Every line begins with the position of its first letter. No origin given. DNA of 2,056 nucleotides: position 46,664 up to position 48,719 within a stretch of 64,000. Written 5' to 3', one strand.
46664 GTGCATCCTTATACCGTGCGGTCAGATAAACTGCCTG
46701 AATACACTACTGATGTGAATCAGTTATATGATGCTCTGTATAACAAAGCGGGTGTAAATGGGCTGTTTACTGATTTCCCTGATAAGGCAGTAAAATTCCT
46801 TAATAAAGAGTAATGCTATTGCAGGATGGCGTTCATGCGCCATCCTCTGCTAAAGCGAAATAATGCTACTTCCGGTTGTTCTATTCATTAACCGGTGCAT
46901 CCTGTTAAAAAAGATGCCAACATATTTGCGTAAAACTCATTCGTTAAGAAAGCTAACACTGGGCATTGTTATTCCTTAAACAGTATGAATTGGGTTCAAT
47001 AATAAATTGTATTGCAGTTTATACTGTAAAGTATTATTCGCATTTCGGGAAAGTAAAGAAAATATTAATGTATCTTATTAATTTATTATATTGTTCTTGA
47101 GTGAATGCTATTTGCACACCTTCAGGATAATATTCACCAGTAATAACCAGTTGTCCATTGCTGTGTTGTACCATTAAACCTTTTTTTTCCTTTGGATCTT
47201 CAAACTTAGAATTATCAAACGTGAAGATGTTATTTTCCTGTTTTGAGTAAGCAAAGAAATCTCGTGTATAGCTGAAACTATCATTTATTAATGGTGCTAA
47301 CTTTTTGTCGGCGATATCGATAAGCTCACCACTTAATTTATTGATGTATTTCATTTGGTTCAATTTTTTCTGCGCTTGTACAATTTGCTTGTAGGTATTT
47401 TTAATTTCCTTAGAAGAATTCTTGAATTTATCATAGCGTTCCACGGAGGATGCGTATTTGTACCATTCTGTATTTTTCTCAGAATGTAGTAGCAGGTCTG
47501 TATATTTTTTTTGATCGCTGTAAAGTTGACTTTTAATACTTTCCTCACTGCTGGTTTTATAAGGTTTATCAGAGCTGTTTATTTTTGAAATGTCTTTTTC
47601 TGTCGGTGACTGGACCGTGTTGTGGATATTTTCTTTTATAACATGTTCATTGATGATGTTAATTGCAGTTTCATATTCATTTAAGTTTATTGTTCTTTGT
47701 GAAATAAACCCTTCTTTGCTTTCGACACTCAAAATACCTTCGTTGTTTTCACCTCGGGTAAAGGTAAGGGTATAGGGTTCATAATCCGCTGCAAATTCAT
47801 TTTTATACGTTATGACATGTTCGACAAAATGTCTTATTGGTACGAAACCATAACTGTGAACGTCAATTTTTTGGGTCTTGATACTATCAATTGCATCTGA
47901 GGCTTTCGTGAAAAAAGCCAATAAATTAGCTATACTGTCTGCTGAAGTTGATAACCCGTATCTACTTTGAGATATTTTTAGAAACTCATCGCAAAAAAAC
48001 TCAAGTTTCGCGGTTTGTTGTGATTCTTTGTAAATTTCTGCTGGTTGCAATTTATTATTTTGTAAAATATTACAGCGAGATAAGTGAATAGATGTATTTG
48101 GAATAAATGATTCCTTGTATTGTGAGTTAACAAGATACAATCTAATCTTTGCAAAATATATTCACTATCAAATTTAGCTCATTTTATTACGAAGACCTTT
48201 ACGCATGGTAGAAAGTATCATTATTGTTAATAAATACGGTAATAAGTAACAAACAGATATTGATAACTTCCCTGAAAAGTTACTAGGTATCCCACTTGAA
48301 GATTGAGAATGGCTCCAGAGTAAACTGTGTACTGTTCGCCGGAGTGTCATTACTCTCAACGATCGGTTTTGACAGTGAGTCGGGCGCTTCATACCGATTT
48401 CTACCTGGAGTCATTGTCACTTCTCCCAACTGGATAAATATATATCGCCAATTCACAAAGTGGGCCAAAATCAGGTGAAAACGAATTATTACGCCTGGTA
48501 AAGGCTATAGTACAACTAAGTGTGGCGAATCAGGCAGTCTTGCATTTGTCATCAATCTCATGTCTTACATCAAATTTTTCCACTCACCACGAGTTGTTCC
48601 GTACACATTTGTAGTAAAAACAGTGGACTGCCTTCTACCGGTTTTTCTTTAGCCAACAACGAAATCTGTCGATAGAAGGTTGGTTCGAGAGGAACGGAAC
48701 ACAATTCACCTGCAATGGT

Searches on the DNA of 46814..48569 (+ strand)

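Call 3: search_dna_similar(query=window:46814-48569:+, collection=ecoli_genomes, mode=near, max_rows=25, rows=spread)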
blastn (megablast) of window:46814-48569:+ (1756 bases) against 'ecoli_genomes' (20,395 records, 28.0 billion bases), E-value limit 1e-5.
Records with a match: 1052; places in all: 1055; records where one place covers at least 80% of the query: 1045.
Genomes with a match: 1052 of 5426; with a place that covers at least 80% of the query: 1045. Places per genome that has any: lowest 1, median 1, highest 2. On chromosomes: 1055 places; on plasmids: 0.
Best place of each record, by identity: >=99% 168; 95-99% 863; 90-95% 21.
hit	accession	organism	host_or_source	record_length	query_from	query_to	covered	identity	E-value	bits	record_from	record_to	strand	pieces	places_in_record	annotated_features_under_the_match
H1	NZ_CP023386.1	Escherichia coli strain 1190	canine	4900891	1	1756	100%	99.9%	0e+0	3232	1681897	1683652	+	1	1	hypothetical protein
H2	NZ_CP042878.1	Escherichia coli strain NMBU_W05E18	surface water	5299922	1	1756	100%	99.5%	0e+0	3193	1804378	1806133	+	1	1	hypothetical protein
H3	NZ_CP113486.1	Escherichia coli strain GTEN_23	Homo sapiens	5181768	1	1756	100%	99.5%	0e+0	3193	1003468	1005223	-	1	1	hypothetical protein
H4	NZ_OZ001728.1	Escherichia coli strain FFFEB2 MIAE 11482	sewage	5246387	1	1756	100%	99.5%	0e+0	3193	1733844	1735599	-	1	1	hypothetical protein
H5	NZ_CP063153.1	Escherichia coli strain M7424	Homo sapiens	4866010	1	1756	100%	98.8%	0e+0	3127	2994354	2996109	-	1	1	hypothetical protein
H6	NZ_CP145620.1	Escherichia coli strain S1-ESP-03-A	Homo sapiens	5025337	1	1756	100%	98.8%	0e+0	3127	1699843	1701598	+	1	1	hypothetical protein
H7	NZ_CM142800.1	Escherichia coli strain GPEC859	chicken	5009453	1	1756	100%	98.8%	0e+0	3127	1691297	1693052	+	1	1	hypothetical protein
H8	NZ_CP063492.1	Escherichia coli strain EF5-18-41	Gallus gallus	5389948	1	1756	100%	98.7%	0e+0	3121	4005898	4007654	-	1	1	hypothetical protein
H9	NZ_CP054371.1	Escherichia coli strain SCU-316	Homo sapiens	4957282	1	1756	100%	97.2%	0e+0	2970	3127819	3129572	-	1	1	hypothetical protein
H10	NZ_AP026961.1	Escherichia coli strain EC20-72C-1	Anabas testudineus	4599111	1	1756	100%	97.1%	0e+0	2959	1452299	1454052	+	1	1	hypothetical protein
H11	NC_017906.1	Escherichia coli Xuzhou21 strain Xuzhou21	-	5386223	1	1756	100%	97.0%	0e+0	2953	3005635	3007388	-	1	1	hypothetical protein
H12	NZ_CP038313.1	Escherichia coli O157:H7 strain OK1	Homo sapiens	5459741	1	1756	100%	97.0%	0e+0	2953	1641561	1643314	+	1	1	hypothetical protein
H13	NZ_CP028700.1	Escherichia coli strain 105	cattle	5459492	1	1756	100%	97.0%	0e+0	2953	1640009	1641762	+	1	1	hypothetical protein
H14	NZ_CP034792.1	Escherichia coli strain 2009C-3378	missing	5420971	1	1756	100%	97.0%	0e+0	2953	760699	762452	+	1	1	hypothetical protein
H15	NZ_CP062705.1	Escherichia coli O157:H7 strain Z1833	Bovine Faeces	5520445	1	1756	100%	97.0%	0e+0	2953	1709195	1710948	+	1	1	hypothetical protein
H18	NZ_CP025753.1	Escherichia coli strain CV839-06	intestine membrane of a diarrheic piglet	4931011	1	1756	100%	96.1%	0e+0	2865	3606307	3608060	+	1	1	hypothetical protein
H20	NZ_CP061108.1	Escherichia coli strain 1EC187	Homo sapiens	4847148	1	1756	100%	96.0%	0e+0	2879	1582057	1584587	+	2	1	hypothetical protein (x2) | IS1-like element IS1A family transposase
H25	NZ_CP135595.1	Escherichia coli strain GDSC2227PM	vegetable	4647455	1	422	24%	93.1%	5e-173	617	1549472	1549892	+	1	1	hypothetical protein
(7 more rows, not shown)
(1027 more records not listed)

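Call 5: get_annotated_region(hit=H1, flank=3000)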
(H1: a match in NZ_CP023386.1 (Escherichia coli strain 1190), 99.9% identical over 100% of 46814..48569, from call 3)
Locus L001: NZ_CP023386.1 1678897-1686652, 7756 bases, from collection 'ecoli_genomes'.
description: Escherichia coli strain 1190 chromosome, complete genome
organism: Escherichia coli strain 1190 (NCBI taxid 562)
replicon: chromosome; assembly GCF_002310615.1
host: canine; source: missing; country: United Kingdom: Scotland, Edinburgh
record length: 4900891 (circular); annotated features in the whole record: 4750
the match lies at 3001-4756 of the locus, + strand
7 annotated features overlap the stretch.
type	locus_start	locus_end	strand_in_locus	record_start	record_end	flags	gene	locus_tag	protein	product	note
CDS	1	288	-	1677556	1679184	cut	glpA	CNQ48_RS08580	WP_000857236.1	anaerobic glycerol-3-phosphate dehydrogenase subunit A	-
CDS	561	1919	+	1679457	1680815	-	glpT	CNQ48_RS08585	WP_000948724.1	glycerol-3-phosphate transporter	-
CDS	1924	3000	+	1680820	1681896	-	glpQ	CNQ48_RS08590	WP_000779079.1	glycerophosphodiester phosphodiesterase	-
CDS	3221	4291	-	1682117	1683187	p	-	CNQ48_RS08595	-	hypothetical protein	frameshifted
CDS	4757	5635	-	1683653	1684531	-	-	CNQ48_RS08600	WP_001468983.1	LysR family transcriptional regulator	-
CDS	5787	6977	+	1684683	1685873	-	-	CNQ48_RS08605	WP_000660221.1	MFS transporter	-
CDS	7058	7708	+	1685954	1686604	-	inaA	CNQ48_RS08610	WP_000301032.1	lipopolysaccharide kinase InaA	-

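Call 6: get_annotated_region(hit=H11, flank=3000)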
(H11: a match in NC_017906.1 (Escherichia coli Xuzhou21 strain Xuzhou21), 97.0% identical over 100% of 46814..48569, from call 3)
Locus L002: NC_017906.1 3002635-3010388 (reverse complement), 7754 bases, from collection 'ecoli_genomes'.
description: Escherichia coli Xuzhou21, complete sequence
organism: Escherichia coli Xuzhou21 strain Xuzhou21 (NCBI taxid 741093)
replicon: chromosome; assembly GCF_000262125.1
host: -; source: -; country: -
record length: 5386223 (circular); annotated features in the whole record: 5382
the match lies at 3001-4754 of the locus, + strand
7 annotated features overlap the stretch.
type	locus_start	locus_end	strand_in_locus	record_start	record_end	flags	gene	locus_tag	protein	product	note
CDS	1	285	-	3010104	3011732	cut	glpA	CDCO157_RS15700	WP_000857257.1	anaerobic glycerol-3-phosphate dehydrogenase subunit A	-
CDS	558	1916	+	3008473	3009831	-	glpT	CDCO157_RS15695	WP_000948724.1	glycerol-3-phosphate transporter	-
CDS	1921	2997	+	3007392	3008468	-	glpQ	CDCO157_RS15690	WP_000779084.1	glycerophosphodiester phosphodiesterase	-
CDS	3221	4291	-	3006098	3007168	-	-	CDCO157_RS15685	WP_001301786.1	hypothetical protein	-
CDS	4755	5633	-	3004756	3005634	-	-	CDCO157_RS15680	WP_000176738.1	LysR family transcriptional regulator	-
CDS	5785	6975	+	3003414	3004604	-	-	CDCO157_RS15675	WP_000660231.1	MFS transporter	-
CDS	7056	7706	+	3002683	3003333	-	inaA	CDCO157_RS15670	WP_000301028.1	lipopolysaccharide kinase InaA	-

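Call 7: get_annotated_region(hit=H25, flank=4000)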
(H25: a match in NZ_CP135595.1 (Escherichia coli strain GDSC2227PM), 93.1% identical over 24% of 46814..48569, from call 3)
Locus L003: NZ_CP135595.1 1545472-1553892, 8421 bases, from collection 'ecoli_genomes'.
description: Escherichia coli strain GDSC2227PM chromosome, complete genome
organism: Escherichia coli strain GDSC2227PM (NCBI taxid 562)
replicon: chromosome; assembly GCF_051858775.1
host: -; source: vegetable; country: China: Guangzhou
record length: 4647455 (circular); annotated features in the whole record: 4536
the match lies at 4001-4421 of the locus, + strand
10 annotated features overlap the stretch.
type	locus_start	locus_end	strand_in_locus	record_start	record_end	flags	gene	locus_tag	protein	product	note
CDS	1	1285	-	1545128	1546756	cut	glpA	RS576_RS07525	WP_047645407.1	anaerobic glycerol-3-phosphate dehydrogenase subunit A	-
CDS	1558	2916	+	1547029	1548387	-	glpT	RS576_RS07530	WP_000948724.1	glycerol-3-phosphate transporter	-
CDS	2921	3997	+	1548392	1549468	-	glpQ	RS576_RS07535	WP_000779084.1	glycerophosphodiester phosphodiesterase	-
CDS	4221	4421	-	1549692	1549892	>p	-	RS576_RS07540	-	hypothetical protein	incomplete; partial in the middle of a contig; missing N-terminus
CDS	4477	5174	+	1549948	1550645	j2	-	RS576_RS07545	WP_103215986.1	IS1-like element IS1A family transposase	programmed frameshift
CDS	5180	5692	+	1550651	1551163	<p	-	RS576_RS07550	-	MFS transporter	incomplete; partial in the middle of a contig; missing N-terminus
CDS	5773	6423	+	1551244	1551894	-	inaA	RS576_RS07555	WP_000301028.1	lipopolysaccharide kinase InaA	-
CDS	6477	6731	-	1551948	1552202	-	yfaE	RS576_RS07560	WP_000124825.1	ferredoxin-like diferric-tyrosyl radical cofactor maintenance protein YfaE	-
CDS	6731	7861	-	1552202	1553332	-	nrdB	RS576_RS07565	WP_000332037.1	class Ia ribonucleoside-diphosphate reductase subunit beta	-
CDS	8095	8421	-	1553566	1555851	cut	nrdA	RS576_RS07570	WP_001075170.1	class 1a ribonucleoside-diphosphate reductase subunit alpha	-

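Call 21: search_dna_similar(query=L006:2506-4071:+, collection=ecoli_genomes, mode=near, max_rows=30, rows=best)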
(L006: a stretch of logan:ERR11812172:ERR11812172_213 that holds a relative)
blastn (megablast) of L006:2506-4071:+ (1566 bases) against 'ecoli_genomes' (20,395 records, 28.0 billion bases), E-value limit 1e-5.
Records with a match: 1071; places in all: 1075; records where one place covers at least 80% of the query: 1046.
Genomes with a match: 1071 of 5426; with a place that covers at least 80% of the query: 1046. Places per genome that has any: lowest 1, median 1, highest 2. On chromosomes: 1075 places; on plasmids: 0.
Best place of each record, by identity: >=99% 6; 95-99% 35; 90-95% 1030.
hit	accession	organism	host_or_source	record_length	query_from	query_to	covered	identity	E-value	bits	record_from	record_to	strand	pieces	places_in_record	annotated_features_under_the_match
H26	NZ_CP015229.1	Escherichia coli strain 06-00048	alfalfa sprout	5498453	1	1566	100%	98.3%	0e+0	2748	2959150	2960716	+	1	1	hypothetical protein | LysR family transcriptional regulator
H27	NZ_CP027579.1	Escherichia coli strain 2013C-4282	Homo sapiens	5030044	1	1566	100%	98.0%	0e+0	2715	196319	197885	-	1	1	hypothetical protein | LysR substrate-binding domain-containing protein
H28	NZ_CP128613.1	Escherichia coli strain WL297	Homo sapiens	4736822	1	1566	100%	98.0%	0e+0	2715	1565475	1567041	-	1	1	hypothetical protein | LysR substrate-binding domain-containing protein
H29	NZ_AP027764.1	Escherichia coli strain 2017-02-2CC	Homo sapiens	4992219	1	1566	100%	97.6%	0e+0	2682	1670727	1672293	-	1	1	hypothetical protein | LysR family transcriptional regulator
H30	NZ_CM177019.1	Escherichia coli strain RMDEC465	Homo sapiens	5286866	1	1566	100%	97.4%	0e+0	2665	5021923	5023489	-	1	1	hypothetical protein | LysR substrate-binding domain-containing protein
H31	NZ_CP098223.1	Escherichia coli strain Z0117EC0005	Canis lupus familiaris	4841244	1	1566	100%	97.3%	0e+0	2660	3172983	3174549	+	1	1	hypothetical protein | LysR substrate-binding domain-containing protein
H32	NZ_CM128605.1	Escherichia coli strain E200086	Homo sapiens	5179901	1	1566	100%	97.3%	0e+0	2660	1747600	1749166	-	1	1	hypothetical protein | LysR substrate-binding domain-containing protein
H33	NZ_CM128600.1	Escherichia coli strain E400634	Homo sapiens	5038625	1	1566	100%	97.3%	0e+0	2660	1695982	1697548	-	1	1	hypothetical protein | LysR substrate-binding domain-containing protein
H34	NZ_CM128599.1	Escherichia coli strain E500002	Homo sapiens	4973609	1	1566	100%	97.3%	0e+0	2660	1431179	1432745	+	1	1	hypothetical protein | LysR substrate-binding domain-containing protein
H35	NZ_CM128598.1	Escherichia coli strain E600003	Homo sapiens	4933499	1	1566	100%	97.3%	0e+0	2660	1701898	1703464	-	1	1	hypothetical protein | LysR substrate-binding domain-containing protein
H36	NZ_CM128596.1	Escherichia coli strain 100117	Homo sapiens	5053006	1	1566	100%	97.3%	0e+0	2660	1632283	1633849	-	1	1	hypothetical protein | LysR substrate-binding domain-containing protein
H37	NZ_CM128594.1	Escherichia coli strain 100248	Homo sapiens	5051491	1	1566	100%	97.3%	0e+0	2660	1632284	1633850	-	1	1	hypothetical protein | LysR substrate-binding domain-containing protein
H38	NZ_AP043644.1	Escherichia coli strain AST85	Homo sapiens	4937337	1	1566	100%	97.3%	0e+0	2660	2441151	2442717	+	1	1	hypothetical protein | LysR substrate-binding domain-containing protein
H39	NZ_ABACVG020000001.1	Escherichia coli strain 2020CK-00188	Homo sapiens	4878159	1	1566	100%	97.3%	0e+0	2654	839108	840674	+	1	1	hypothetical protein | LysR substrate-binding domain-containing protein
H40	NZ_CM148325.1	Escherichia coli strain 24A16CRGN010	Homo sapiens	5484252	1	1566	100%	97.3%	0e+0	2654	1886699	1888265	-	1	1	hypothetical protein | LysR substrate-binding domain-containing protein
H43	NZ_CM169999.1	Escherichia coli strain N96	Tibetan Pig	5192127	1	1566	100%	96.9%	0e+0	2621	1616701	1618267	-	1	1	hypothetical protein | LysR family transcriptional regulator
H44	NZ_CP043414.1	Escherichia coli strain EC42405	bovine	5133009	1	1566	100%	95.1%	0e+0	2466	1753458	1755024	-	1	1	hypothetical protein | LysR substrate-binding domain-containing protein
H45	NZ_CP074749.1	Escherichia coli strain R32_14_1F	goat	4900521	1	1566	100%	94.8%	0e+0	2444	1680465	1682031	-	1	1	hypothetical protein | LysR family transcriptional regulator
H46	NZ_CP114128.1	Escherichia coli strain PE164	pig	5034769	1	1566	100%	94.3%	0e+0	2394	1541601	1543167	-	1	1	hypothetical protein (x2) | LysR family transcriptional regulator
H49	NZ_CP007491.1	Escherichia coli strain ACN002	-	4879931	1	1566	100%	94.0%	0e+0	2372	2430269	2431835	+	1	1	hypothetical protein | LysR family transcriptional regulator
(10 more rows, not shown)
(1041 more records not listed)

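Call 22: get_annotated_region(hit=H46, flank=1500)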
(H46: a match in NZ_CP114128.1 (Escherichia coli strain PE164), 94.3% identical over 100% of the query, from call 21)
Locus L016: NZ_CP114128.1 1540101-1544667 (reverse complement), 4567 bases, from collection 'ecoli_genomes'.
description: Escherichia coli strain PE164 chromosome, complete genome
organism: Escherichia coli strain PE164 (NCBI taxid 562)
replicon: chromosome; assembly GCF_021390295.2
host: pig; source: diarrhea and blood; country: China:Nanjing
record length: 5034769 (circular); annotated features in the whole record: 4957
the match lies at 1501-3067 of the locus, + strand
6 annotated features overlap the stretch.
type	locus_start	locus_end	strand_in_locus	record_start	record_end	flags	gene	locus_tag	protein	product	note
CDS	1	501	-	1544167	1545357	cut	-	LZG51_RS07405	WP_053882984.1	MFS transporter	-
CDS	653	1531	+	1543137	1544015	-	-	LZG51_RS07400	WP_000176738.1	LysR family transcriptional regulator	-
CDS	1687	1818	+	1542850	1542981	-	-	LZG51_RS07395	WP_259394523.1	hypothetical protein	-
CDS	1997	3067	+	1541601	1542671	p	-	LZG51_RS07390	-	hypothetical protein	frameshifted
CDS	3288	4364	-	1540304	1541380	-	glpQ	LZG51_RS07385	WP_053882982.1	glycerophosphodiester phosphodiesterase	-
CDS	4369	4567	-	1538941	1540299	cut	glpT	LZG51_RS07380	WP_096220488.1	glycerol-3-phosphate transporter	-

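Call 23: get_annotated_region(hit=H26, flank=1500)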
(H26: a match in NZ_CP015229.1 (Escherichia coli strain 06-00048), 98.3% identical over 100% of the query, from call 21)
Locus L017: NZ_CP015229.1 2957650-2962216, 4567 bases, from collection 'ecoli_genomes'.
description: Escherichia coli strain 06-00048 chromosome, complete genome
organism: Escherichia coli strain 06-00048 (NCBI taxid 562)
replicon: chromosome; assembly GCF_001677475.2
host: -; source: alfalfa sprout; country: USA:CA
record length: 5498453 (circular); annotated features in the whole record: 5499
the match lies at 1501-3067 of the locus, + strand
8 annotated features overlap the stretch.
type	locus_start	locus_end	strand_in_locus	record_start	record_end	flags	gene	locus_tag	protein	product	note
CDS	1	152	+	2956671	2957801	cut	nrdB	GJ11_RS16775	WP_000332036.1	class Ia ribonucleoside-diphosphate reductase subunit beta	-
CDS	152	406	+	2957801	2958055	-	yfaE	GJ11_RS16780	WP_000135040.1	ferredoxin-like diferric-tyrosyl radical cofactor maintenance protein YfaE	-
CDS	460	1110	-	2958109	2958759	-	inaA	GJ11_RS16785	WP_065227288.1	lipopolysaccharide kinase InaA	-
CDS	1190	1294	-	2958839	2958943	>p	-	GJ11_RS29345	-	hypothetical protein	incomplete; partial in the middle of a contig; missing N-terminus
CDS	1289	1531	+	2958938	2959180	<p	-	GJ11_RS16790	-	LysR family transcriptional regulator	incomplete; partial in the middle of a contig; missing N-terminus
CDS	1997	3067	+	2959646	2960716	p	-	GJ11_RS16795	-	hypothetical protein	frameshifted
CDS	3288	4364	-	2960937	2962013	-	glpQ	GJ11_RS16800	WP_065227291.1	glycerophosphodiester phosphodiesterase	-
CDS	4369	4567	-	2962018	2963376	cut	glpT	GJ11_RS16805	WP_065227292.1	glycerol-3-phosphate transporter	-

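Call 24: get_annotated_region(hit=H27, flank=1500)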
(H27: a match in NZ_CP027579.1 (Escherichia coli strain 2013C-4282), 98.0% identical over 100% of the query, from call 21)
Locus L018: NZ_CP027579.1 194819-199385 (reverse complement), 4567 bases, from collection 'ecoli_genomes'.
description: Escherichia coli strain 2013C-4282 chromosome, complete genome
organism: Escherichia coli strain 2013C-4282 (NCBI taxid 562)
replicon: chromosome; assembly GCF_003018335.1
host: Homo sapiens; source: stool; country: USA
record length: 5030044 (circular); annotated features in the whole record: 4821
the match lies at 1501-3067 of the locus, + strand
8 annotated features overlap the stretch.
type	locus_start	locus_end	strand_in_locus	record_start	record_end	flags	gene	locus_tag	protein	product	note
CDS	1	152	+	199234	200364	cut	nrdB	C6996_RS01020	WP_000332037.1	class Ia ribonucleoside-diphosphate reductase subunit beta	-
CDS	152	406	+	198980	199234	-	yfaE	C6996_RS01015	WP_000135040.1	ferredoxin-like diferric-tyrosyl radical cofactor maintenance protein YfaE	-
CDS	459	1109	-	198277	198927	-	inaA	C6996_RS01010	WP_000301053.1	lipopolysaccharide kinase InaA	-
CDS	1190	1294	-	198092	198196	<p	-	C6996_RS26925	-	hypothetical protein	incomplete; partial in the middle of a contig; missing N-terminus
CDS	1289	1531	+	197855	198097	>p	-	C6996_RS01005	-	LysR substrate-binding domain-containing protein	incomplete; partial in the middle of a contig; missing N-terminus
CDS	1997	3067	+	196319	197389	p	-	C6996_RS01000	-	hypothetical protein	frameshifted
CDS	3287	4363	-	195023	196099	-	glpQ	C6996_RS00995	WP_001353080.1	glycerophosphodiester phosphodiesterase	-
CDS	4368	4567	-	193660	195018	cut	glpT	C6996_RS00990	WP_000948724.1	glycerol-3-phosphate transporter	-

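Call 25: get_annotated_region(hit=H44, flank=1500)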
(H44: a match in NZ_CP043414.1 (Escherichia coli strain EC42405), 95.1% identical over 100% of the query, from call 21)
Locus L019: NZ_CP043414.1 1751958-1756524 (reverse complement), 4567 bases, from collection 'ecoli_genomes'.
description: Escherichia coli strain EC42405 chromosome, complete genome
organism: Escherichia coli strain EC42405 (NCBI taxid 562)
replicon: chromosome; assembly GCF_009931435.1
host: bovine; source: missing; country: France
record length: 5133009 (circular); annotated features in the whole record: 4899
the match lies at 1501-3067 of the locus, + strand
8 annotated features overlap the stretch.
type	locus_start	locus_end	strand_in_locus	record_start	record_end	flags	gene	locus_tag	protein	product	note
CDS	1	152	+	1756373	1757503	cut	nrdB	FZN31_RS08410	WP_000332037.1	class Ia ribonucleoside-diphosphate reductase subunit beta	-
CDS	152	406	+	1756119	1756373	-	yfaE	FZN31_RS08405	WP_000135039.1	ferredoxin-like diferric-tyrosyl radical cofactor maintenance protein YfaE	-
CDS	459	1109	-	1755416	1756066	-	inaA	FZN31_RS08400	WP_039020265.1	lipopolysaccharide kinase InaA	-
CDS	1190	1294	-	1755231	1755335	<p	-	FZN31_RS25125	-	hypothetical protein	incomplete; partial in the middle of a contig; missing N-terminus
CDS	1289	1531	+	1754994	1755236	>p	-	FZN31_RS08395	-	LysR substrate-binding domain-containing protein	incomplete; partial in the middle of a contig; missing N-terminus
CDS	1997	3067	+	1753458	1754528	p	-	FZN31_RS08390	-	hypothetical protein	frameshifted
CDS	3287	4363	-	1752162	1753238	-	glpQ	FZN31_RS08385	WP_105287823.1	glycerophosphodiester phosphodiesterase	-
CDS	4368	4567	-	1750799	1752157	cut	glpT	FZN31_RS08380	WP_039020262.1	glycerol-3-phosphate transporter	-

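Call 26: get_annotated_region(hit=H5, flank=1000)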
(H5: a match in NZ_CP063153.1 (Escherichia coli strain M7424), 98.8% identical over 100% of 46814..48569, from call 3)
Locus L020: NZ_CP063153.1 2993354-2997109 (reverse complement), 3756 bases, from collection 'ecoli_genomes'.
description: Escherichia coli strain M7424 chromosome, complete genome
organism: Escherichia coli strain M7424 (NCBI taxid 562)
replicon: chromosome; assembly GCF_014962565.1
host: Homo sapiens; source: feces; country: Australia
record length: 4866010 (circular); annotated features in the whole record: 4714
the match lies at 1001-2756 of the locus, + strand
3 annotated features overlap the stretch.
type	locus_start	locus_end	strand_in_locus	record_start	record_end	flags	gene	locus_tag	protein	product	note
CDS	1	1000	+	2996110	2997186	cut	glpQ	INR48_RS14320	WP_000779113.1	glycerophosphodiester phosphodiesterase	-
CDS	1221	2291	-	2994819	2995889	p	-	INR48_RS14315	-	hypothetical protein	frameshifted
CDS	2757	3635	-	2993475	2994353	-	-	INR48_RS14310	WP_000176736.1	LysR family transcriptional regulator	-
